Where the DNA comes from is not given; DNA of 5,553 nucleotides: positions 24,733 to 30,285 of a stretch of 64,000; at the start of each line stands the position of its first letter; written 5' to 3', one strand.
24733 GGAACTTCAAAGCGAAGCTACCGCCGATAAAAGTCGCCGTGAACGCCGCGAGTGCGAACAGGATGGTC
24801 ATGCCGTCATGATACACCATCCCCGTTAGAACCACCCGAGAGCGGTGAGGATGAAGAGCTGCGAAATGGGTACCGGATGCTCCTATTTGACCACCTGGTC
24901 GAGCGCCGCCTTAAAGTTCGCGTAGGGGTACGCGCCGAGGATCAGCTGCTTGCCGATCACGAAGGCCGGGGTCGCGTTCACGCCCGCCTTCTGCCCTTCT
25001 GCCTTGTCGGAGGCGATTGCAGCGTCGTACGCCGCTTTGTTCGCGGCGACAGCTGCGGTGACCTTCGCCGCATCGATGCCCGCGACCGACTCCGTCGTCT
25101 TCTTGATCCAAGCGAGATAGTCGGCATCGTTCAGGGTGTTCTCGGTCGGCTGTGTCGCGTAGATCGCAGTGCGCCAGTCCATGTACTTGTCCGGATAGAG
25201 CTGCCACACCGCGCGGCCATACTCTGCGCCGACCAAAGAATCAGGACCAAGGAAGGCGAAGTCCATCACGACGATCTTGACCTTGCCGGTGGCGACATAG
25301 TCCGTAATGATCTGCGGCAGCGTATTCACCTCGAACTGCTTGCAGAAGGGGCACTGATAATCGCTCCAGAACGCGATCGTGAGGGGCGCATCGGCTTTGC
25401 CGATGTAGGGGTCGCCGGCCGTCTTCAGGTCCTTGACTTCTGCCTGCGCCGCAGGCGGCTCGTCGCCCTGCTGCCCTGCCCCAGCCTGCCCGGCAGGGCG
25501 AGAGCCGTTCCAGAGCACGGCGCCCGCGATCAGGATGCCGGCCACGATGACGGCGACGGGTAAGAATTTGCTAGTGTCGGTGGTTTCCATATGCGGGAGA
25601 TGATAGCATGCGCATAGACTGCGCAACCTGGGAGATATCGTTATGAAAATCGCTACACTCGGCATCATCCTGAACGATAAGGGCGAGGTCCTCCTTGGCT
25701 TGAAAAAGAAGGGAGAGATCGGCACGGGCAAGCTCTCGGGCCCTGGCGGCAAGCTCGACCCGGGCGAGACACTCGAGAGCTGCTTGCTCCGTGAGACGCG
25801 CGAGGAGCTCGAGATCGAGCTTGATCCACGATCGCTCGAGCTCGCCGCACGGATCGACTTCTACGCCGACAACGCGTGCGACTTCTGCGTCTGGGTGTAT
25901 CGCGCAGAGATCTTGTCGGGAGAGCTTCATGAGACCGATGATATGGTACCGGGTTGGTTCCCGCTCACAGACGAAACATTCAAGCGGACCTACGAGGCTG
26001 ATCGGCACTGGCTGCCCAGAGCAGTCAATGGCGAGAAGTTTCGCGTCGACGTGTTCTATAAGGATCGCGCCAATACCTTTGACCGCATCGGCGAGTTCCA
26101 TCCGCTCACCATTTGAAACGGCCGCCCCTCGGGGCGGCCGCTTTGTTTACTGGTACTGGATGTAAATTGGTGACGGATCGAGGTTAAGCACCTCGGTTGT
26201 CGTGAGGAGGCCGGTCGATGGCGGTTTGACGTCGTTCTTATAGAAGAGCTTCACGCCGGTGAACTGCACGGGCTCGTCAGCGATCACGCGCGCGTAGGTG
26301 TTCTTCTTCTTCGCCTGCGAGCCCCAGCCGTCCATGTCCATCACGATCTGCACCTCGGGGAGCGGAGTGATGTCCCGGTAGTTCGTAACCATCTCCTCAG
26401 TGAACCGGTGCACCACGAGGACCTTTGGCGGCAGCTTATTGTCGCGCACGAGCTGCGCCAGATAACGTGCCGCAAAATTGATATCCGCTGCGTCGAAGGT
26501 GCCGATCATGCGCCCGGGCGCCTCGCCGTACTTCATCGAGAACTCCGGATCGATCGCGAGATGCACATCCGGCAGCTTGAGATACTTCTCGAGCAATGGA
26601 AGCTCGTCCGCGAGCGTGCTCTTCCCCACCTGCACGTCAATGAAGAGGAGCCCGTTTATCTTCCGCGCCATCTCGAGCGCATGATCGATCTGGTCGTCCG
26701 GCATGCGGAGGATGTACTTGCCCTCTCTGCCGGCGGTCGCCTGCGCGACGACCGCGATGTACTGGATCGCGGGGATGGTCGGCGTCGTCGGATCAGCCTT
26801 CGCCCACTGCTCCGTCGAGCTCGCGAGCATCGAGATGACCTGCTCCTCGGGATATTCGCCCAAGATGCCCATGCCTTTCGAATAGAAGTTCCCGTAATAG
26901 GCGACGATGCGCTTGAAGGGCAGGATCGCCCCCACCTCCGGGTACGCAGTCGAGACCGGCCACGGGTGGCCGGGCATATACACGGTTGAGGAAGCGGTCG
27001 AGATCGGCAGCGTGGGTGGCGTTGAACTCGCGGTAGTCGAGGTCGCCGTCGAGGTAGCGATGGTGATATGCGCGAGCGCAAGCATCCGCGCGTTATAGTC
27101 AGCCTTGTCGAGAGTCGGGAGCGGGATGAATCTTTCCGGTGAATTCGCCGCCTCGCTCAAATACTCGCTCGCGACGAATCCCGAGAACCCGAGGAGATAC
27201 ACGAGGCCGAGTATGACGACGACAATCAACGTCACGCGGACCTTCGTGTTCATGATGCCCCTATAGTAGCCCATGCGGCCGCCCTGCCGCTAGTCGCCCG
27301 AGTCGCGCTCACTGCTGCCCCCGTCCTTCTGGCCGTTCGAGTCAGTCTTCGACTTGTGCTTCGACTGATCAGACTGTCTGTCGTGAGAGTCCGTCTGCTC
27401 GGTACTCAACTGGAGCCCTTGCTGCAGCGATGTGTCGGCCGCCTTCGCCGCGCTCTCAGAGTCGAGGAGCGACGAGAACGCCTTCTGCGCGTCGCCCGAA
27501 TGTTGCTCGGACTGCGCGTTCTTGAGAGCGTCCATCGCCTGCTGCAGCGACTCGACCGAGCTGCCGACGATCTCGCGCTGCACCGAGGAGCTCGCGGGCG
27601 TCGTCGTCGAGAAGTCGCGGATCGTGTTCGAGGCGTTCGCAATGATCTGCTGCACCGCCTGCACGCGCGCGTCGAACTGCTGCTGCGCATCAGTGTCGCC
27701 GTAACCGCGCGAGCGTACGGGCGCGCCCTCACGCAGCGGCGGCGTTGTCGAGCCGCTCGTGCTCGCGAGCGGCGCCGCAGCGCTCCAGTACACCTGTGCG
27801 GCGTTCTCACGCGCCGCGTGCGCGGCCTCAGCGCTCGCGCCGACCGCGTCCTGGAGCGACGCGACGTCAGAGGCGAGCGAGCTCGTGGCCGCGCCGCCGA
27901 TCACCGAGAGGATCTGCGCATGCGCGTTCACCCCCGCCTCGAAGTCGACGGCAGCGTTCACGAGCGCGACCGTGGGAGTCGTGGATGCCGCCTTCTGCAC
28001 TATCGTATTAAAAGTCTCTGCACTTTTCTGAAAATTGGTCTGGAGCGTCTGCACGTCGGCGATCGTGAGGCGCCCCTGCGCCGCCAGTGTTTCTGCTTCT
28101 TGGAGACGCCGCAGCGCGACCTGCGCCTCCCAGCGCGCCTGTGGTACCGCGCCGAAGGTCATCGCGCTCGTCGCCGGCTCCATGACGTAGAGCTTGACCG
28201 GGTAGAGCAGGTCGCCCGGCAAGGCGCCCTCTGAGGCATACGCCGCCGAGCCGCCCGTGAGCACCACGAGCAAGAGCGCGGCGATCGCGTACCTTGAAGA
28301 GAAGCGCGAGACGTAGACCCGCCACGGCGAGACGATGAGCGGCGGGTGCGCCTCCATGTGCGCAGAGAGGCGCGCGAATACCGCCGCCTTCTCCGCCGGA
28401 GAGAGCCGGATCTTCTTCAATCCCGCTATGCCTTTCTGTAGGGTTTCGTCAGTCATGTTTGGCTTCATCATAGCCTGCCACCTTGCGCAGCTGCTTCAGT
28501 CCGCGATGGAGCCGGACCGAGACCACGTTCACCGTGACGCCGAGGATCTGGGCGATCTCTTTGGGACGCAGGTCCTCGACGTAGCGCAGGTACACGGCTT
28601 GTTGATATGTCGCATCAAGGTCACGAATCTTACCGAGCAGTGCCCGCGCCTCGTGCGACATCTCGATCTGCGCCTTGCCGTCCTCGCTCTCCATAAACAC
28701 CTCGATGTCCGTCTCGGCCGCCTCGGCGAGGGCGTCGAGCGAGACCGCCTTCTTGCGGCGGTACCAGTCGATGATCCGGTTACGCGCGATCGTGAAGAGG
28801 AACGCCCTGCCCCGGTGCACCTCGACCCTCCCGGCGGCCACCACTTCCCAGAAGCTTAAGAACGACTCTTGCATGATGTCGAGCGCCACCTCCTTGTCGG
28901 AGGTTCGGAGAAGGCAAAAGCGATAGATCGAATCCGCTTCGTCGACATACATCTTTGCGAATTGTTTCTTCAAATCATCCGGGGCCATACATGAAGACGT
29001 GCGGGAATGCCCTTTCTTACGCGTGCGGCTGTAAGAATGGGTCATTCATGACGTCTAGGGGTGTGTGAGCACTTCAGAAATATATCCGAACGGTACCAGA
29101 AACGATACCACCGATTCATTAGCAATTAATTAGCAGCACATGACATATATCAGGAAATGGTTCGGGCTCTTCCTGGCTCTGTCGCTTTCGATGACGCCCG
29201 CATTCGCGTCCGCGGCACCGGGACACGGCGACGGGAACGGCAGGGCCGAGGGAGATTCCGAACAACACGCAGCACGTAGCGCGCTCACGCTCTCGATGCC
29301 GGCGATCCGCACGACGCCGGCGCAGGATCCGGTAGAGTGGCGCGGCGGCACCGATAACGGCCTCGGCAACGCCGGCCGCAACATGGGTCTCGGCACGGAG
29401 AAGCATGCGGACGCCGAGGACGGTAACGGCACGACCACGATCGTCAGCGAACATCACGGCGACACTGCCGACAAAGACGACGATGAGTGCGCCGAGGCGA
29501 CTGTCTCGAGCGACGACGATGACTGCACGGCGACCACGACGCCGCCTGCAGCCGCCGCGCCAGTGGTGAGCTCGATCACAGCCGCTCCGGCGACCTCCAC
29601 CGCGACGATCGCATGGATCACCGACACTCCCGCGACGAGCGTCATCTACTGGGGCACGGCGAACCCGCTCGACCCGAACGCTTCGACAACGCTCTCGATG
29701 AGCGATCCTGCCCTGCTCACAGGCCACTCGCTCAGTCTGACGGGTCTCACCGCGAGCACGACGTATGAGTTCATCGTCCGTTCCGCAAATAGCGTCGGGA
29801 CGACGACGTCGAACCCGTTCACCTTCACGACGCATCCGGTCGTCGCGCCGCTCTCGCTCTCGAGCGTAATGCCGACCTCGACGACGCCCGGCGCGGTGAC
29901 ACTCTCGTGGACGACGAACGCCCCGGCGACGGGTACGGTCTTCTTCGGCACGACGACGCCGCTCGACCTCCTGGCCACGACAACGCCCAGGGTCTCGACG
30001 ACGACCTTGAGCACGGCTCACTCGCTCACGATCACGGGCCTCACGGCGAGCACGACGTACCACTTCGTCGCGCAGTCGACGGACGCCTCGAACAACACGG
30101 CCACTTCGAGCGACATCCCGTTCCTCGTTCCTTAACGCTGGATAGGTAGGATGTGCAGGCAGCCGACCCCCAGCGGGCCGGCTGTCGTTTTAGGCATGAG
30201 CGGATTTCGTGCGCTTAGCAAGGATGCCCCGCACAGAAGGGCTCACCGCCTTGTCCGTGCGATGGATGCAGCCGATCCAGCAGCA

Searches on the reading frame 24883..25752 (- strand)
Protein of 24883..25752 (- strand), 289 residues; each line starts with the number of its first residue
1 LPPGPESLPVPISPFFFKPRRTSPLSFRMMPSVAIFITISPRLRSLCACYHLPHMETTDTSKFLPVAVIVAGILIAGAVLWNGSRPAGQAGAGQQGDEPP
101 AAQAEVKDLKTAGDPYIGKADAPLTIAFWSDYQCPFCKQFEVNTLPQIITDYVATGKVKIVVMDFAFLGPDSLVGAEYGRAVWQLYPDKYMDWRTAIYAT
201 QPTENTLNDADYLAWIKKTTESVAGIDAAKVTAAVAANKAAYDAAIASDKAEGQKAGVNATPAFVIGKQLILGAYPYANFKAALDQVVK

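Call 70: search_protein_families(library=pfam, proteins=[window:24883-25752:-], max_evalue=0.001)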
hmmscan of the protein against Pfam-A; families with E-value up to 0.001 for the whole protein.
window:24883-25752:- (289 aa): 3 families
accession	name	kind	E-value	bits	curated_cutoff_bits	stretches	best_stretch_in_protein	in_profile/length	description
PF13462.12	Thioredoxin_4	-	4.3e-27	95.7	23.2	1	111-285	2-164/165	Thioredoxin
PF01323.26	DSBA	-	2.1e-13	50.9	25.6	2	224-284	132-190/191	DSBA-like thioredoxin domain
PF13098.12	Thioredoxin_2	-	6.5e-06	26.9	27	1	125-284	8-104/104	Thioredoxin-like domain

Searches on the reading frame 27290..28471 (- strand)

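Call 8: search_protein_families(library=pfam, proteins=[window:27290-28471:-], max_evalue=0.01)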
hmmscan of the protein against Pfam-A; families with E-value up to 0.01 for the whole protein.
window:27290-28471:- (393 aa): 1 family
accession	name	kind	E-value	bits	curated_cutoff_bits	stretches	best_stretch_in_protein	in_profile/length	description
PF18915.5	DUF5667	-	9.9e-09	36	27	1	82-162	1-82/99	Domain of unknown function (DUF5667)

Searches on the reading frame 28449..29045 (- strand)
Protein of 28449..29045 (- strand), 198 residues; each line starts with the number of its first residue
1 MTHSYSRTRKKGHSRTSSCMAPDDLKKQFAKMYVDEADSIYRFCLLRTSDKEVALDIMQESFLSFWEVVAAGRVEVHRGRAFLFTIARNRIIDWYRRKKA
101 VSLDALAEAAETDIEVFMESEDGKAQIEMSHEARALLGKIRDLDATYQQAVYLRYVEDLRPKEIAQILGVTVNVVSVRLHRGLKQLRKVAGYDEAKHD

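Call 8: search_protein_families(library=pfam, proteins=[window:28449-29045:-], max_evalue=0.01)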
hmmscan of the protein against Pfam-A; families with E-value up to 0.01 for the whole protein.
window:28449-29045:- (198 aa): 4 families
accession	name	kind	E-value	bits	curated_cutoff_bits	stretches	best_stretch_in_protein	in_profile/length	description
PF08281.18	Sigma70_r4_2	-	5.6e-13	48.8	25.7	1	135-186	3-54/54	Sigma-70, region 4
PF04542.20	Sigma70_r2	-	1.1e-10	41.6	24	1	36-99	5-69/71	Sigma-70 region 2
PF04545.22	Sigma70_r4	-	5.4e-09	35.9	24.1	1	142-188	4-50/50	Sigma-70, region 4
PF22233.2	PhyR_sigma-like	-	0.0073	16.5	27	0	149-176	10-37/50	Response regulator PhyR, sigma-like domain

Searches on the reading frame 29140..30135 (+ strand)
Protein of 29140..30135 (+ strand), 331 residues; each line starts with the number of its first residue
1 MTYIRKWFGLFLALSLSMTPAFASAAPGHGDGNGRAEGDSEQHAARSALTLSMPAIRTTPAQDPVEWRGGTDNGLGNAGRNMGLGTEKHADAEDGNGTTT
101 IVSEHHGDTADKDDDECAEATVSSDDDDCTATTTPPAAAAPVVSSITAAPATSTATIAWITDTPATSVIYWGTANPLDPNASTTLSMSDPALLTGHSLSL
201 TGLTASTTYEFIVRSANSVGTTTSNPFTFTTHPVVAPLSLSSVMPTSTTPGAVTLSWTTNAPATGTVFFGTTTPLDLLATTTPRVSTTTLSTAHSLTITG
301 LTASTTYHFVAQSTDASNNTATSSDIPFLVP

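Call 8: search_protein_families(library=pfam, proteins=[window:29140-30135:+], max_evalue=0.01)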
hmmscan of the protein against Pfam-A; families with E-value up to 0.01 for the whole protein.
window:29140-30135:+ (331 aa): 4 families
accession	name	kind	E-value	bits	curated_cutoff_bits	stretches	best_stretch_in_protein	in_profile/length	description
PF16656.11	Pur_ac_phosph_N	-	2.2e-15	57.4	30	2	148-231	10-93/93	Purple acid Phosphatase, N-terminal domain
PF00041.27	fn3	-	1.6e-06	28.7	25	1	189-229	47-83/84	Fibronectin type III domain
PF25059.1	FN3_DSCAM-DSCAML_C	-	0.0014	19.4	39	0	195-232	44-80/89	DSCAM/DSCAML C-terminal Fn3-like domain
PF17425.8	Arylsulfotran_N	-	0.003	18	24.2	0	181-231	38-87/88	Arylsulfotransferase Ig-like domain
